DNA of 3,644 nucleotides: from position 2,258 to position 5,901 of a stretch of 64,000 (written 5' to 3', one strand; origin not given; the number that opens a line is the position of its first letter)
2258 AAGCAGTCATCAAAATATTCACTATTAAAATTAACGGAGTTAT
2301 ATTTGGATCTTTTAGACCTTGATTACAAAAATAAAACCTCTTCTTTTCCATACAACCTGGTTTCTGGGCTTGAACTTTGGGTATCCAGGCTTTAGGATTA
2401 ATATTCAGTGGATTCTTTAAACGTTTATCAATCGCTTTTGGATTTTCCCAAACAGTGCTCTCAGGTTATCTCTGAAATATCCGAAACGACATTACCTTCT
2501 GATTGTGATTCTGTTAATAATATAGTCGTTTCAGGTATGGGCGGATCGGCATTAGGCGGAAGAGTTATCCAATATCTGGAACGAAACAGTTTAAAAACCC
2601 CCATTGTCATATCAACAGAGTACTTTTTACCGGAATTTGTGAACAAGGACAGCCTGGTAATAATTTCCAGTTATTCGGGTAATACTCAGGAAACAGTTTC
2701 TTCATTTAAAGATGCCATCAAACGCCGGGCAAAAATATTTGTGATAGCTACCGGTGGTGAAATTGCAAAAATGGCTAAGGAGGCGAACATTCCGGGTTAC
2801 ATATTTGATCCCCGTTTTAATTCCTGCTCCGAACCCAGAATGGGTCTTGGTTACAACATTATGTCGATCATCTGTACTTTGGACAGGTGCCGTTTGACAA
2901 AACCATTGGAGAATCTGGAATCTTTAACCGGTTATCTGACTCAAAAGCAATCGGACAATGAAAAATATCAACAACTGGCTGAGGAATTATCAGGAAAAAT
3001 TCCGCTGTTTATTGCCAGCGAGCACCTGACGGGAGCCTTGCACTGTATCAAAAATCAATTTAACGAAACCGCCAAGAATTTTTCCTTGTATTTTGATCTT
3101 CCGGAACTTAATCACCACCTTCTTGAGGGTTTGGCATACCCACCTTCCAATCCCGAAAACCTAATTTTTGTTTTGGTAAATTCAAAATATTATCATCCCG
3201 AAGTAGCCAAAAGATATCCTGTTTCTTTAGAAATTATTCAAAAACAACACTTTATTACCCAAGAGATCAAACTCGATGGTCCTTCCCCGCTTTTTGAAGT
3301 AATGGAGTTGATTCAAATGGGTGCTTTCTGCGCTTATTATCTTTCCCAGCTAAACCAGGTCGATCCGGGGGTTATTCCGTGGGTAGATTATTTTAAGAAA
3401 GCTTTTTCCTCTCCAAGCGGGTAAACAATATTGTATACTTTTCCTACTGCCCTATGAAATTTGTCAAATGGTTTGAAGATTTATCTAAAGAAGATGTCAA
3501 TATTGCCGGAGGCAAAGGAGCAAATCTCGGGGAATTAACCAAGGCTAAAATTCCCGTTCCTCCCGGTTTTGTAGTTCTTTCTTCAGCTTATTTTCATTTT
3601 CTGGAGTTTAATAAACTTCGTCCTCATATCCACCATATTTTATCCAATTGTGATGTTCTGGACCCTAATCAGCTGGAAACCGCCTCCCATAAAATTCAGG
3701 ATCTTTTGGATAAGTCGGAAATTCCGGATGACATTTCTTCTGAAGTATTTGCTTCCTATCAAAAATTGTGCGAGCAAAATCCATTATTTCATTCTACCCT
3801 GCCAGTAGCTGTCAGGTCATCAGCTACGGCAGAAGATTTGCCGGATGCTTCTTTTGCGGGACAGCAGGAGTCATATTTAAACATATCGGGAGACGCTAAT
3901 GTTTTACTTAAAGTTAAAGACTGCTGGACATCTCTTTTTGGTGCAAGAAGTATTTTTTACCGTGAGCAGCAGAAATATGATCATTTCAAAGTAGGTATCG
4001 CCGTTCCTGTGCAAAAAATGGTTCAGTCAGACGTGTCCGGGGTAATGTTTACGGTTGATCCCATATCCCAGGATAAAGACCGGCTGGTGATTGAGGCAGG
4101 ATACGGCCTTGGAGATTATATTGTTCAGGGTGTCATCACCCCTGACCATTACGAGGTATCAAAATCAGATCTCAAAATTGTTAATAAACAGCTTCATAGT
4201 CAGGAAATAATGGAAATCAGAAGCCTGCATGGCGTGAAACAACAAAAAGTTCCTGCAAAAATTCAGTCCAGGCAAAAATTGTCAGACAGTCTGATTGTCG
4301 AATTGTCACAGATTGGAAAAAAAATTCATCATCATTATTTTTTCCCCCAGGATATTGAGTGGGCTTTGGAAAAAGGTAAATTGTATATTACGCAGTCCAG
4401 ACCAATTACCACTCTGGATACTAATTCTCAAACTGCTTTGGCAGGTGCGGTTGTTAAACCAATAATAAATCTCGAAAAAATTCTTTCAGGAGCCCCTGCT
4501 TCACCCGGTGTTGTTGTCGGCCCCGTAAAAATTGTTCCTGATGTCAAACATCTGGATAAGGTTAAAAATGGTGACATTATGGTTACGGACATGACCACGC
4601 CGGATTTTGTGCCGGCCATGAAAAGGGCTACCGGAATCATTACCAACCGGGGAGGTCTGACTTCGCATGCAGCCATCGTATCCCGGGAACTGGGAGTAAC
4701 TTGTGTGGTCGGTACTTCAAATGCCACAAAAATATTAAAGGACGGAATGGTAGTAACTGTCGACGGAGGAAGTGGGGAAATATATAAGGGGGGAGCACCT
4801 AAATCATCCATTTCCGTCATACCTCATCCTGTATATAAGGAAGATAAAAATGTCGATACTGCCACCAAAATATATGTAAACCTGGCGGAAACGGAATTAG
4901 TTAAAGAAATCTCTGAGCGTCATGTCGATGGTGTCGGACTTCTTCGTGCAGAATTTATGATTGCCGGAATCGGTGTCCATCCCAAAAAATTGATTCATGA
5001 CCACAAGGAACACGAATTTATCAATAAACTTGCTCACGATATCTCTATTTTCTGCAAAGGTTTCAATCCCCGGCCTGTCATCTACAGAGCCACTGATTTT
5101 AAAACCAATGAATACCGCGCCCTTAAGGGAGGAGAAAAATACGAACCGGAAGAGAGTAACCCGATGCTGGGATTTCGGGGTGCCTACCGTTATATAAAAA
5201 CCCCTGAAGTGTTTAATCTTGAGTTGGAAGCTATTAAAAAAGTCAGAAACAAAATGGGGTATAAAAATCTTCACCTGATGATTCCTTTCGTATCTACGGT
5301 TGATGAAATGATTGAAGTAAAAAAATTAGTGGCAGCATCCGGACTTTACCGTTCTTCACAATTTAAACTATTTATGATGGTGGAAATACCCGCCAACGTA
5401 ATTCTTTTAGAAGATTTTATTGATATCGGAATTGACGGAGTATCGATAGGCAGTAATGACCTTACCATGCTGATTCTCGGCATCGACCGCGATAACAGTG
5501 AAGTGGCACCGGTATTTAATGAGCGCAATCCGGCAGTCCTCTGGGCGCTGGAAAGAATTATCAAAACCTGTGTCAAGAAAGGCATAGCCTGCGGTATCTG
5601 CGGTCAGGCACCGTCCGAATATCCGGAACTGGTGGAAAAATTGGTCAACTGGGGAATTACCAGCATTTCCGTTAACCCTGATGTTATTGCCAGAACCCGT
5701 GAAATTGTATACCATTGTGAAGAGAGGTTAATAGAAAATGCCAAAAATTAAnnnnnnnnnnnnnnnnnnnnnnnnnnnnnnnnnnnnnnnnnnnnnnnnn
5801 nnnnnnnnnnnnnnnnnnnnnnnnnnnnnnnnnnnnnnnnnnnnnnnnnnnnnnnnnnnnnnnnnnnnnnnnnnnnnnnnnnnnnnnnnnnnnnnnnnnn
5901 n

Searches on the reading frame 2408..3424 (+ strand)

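Call 30: search_protein_families(library=pfam, proteins=[window:2408-3424:+], max_evalue=0.001)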
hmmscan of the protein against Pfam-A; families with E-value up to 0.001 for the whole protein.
window:2408-3424:+ (338 aa): 2 families
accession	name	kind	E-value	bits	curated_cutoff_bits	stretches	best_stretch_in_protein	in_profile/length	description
PF10432.14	bact-PGI_C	-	1.5e-30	106.6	24.5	1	185-331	3-149/151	Bacterial phospho-glucose isomerase C-terminal SIS domain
PF01380.27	SIS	-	0.00039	20.7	25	0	37-125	6-97/131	SIS domain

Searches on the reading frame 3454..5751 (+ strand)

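Call 29: search_protein_families(library=pfam, proteins=[window:3454-5751:+], max_evalue=0.00001)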
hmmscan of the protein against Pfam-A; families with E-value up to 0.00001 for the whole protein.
window:3454-5751:+ (765 aa): 3 families
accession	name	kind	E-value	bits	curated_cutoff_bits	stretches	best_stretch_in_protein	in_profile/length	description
PF01326.24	PPDK_N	-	1.5e-104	350.2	27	1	16-327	2-318/328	Pyruvate phosphate dikinase, AMP/ATP-binding domain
PF02896.24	PEP-utilizers_C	-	2.6e-66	224.2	22.8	1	469-755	18-291/293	PEP-utilising enzyme, PEP-binding domain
PF00391.29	PEP-utilizers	-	2.2e-27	94.9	23.1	1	371-441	2-72/72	PEP-utilising enzyme, mobile domain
